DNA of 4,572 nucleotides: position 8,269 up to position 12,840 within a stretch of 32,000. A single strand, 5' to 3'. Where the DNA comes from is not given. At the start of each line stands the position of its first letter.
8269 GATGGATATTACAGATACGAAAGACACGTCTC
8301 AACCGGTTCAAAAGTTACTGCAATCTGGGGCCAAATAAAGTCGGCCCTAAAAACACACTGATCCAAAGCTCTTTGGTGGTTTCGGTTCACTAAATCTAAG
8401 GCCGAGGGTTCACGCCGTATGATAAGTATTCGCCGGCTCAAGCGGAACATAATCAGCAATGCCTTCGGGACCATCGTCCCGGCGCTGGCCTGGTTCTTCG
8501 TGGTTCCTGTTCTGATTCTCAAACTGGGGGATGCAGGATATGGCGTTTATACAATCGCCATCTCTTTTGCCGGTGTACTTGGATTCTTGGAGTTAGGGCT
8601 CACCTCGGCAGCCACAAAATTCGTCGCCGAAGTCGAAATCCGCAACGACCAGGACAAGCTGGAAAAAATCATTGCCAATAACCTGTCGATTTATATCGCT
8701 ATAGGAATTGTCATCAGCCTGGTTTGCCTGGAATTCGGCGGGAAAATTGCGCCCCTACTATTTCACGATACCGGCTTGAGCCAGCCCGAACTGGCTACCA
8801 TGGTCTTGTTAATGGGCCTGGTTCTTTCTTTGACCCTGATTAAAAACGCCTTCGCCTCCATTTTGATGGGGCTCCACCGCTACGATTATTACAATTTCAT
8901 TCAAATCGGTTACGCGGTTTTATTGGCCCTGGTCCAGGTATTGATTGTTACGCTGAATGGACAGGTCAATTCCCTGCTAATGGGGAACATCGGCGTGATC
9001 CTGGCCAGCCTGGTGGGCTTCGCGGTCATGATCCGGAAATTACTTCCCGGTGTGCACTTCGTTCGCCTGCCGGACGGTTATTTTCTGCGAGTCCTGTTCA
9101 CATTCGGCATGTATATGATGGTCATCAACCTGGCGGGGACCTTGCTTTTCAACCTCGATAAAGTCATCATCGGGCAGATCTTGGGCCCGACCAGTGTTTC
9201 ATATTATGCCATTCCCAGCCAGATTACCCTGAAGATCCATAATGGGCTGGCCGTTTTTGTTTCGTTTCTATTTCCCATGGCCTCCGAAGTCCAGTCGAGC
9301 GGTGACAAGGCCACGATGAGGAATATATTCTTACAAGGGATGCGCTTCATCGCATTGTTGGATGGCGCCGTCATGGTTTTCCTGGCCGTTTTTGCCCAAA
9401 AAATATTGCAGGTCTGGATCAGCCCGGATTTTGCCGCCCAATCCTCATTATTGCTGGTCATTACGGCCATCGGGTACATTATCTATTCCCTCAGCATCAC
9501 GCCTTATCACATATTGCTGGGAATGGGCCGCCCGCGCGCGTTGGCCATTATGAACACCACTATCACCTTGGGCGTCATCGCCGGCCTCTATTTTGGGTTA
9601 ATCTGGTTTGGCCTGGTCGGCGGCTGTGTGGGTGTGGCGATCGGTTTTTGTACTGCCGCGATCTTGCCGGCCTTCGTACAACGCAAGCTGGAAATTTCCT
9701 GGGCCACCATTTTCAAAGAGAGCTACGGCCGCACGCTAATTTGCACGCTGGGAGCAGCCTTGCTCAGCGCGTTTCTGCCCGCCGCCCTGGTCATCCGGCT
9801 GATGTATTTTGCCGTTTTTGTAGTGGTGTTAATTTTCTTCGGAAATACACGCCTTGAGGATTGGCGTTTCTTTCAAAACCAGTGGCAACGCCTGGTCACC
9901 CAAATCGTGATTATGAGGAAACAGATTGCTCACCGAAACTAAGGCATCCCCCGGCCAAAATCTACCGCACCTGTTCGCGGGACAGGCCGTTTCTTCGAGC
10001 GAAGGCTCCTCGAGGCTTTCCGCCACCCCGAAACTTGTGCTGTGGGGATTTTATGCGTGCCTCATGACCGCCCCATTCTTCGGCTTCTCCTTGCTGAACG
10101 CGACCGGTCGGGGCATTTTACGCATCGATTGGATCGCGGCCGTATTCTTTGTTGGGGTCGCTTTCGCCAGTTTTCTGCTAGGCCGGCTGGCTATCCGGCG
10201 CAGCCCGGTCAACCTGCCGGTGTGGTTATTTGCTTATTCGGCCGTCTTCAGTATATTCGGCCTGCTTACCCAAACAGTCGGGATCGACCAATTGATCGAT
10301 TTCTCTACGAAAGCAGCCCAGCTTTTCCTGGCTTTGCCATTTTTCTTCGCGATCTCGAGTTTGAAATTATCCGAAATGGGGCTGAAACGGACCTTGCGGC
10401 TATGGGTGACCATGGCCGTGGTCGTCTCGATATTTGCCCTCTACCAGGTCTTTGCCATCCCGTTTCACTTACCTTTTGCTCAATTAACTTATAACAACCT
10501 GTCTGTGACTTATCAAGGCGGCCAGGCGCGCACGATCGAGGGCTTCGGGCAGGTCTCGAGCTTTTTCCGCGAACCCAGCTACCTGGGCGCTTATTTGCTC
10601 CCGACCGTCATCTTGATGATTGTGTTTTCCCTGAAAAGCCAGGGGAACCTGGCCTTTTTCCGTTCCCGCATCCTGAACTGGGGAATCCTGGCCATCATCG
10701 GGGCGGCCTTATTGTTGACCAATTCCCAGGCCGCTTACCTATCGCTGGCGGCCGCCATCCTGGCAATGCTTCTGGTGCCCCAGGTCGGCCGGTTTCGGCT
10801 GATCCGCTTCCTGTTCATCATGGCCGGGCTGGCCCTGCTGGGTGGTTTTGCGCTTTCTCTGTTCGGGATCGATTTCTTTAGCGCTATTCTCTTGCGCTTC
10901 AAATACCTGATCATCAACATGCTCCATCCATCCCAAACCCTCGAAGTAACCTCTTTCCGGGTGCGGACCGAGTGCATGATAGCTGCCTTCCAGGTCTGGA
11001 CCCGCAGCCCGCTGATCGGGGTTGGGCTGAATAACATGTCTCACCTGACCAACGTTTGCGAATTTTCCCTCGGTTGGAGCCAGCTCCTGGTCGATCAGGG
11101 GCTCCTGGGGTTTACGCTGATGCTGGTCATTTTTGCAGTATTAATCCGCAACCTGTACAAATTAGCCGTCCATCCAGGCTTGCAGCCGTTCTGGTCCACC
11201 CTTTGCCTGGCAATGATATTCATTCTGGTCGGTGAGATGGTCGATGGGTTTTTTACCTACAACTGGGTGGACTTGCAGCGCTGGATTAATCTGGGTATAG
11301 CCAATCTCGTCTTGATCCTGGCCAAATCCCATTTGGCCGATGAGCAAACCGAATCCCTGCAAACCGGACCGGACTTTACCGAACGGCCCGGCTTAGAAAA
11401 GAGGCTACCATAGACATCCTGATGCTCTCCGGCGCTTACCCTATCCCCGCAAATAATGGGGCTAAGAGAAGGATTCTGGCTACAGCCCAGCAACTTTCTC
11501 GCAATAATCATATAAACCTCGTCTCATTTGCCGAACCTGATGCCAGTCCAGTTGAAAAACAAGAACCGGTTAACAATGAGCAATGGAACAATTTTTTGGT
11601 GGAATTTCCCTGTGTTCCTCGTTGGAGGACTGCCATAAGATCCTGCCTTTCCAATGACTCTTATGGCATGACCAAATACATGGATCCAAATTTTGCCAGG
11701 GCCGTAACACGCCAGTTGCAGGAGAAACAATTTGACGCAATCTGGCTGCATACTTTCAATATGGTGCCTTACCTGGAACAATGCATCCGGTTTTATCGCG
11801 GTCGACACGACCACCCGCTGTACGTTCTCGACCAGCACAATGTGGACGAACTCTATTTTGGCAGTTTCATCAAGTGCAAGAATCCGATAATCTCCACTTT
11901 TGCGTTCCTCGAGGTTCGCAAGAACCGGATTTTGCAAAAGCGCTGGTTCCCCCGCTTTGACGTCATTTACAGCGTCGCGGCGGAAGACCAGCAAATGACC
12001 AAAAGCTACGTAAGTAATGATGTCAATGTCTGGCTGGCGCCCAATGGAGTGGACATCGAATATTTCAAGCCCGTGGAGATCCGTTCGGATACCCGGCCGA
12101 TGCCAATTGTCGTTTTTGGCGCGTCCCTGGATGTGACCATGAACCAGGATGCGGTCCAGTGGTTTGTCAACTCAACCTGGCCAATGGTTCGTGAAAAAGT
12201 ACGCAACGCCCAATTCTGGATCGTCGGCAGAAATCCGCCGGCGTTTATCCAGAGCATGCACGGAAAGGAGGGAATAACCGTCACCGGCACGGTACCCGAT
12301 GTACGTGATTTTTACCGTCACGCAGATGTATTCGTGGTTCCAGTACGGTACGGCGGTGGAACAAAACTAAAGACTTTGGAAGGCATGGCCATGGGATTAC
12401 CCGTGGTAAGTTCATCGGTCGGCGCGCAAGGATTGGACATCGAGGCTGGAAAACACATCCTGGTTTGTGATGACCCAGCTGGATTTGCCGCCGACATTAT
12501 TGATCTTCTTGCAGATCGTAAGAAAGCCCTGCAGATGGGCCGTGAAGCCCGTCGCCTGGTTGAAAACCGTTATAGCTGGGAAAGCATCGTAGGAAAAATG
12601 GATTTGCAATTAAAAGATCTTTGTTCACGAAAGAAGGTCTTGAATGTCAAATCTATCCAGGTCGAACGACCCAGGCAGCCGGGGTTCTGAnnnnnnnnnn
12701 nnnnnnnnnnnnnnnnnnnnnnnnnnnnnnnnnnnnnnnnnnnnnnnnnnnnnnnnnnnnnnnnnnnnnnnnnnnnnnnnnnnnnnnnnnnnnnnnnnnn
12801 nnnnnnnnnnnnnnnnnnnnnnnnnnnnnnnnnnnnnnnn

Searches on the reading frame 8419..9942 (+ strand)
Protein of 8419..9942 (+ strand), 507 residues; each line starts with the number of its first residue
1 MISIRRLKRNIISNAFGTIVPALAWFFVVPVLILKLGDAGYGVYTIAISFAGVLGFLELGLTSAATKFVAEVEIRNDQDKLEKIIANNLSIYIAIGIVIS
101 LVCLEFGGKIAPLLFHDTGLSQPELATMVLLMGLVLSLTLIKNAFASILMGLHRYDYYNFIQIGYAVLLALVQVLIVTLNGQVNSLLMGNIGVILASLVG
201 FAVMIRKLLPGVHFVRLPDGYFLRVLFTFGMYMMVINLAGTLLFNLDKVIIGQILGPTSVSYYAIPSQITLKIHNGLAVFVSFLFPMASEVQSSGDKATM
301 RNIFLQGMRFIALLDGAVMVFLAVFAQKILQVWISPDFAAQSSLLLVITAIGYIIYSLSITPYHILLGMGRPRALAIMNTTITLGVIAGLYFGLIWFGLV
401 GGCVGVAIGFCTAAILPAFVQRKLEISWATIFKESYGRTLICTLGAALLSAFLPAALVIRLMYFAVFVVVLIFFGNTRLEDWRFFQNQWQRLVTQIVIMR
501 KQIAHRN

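Call 80: search_protein_families(library=pfam, proteins=[window:8419-9942:+], max_evalue=0.0001)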
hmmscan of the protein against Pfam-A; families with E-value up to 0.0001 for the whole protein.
window:8419-9942:+ (507 aa): 3 families
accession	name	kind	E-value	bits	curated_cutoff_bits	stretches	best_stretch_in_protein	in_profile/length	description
PF01943.22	Polysacc_synt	-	8.1e-21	75.1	28.2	1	8-291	2-273/274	Polysaccharide biosynthesis protein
PF13440.11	Polysacc_synt_3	-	3.4e-16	59.8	23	1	39-335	9-285/293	Polysaccharide biosynthesis protein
PF01554.23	MatE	-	4.3e-07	30.2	24.9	1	234-382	3-151/161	MatE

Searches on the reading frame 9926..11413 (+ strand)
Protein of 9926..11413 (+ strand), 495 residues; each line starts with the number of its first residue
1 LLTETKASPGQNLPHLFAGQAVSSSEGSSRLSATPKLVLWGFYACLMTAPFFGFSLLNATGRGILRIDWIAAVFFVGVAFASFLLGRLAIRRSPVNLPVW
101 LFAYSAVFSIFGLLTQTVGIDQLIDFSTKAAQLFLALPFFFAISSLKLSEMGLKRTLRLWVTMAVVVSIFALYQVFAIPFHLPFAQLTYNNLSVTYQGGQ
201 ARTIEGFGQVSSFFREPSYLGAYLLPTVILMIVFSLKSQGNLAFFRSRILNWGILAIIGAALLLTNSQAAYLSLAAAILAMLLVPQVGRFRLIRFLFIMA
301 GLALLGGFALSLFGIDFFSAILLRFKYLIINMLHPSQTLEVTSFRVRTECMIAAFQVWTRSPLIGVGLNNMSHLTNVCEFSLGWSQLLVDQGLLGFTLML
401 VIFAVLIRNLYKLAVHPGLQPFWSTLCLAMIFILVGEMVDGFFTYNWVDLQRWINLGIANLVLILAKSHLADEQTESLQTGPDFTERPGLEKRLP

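Call 9: search_protein_families(library=pfam, proteins=[window:9926-11413:+], max_evalue=0.001)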
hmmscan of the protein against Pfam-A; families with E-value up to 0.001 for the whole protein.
window:9926-11413:+ (495 aa): 1 family
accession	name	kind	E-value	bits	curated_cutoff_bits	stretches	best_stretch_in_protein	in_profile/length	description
PF04932.20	Wzy_C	-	2.4e-07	31.1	31.7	1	254-396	2-145/149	O-Antigen ligase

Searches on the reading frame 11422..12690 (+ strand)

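Call 9: search_protein_families(library=pfam, proteins=[window:11422-12690:+], max_evalue=0.001)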
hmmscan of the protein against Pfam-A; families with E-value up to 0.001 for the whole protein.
window:11422-12690:+ (422 aa): 4 families
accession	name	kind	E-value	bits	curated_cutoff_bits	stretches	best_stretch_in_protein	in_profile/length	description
PF13692.12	Glyco_trans_1_4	-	1.2e-29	103.8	27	1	228-365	2-142/142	Glycosyl transferases group 1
PF00534.26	Glycos_transf_1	-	5.8e-14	52.4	26.4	1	255-378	39-171/172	Glycosyl transferases group 1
PF13524.12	Glyco_trans_1_2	-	6.8e-11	42.7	25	1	264-390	16-139/144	Glycosyl transferase-like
PF13439.12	Glyco_transf_4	-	1.1e-05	25.9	28.5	1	12-213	2-169/170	Glycosyltransferase Family 4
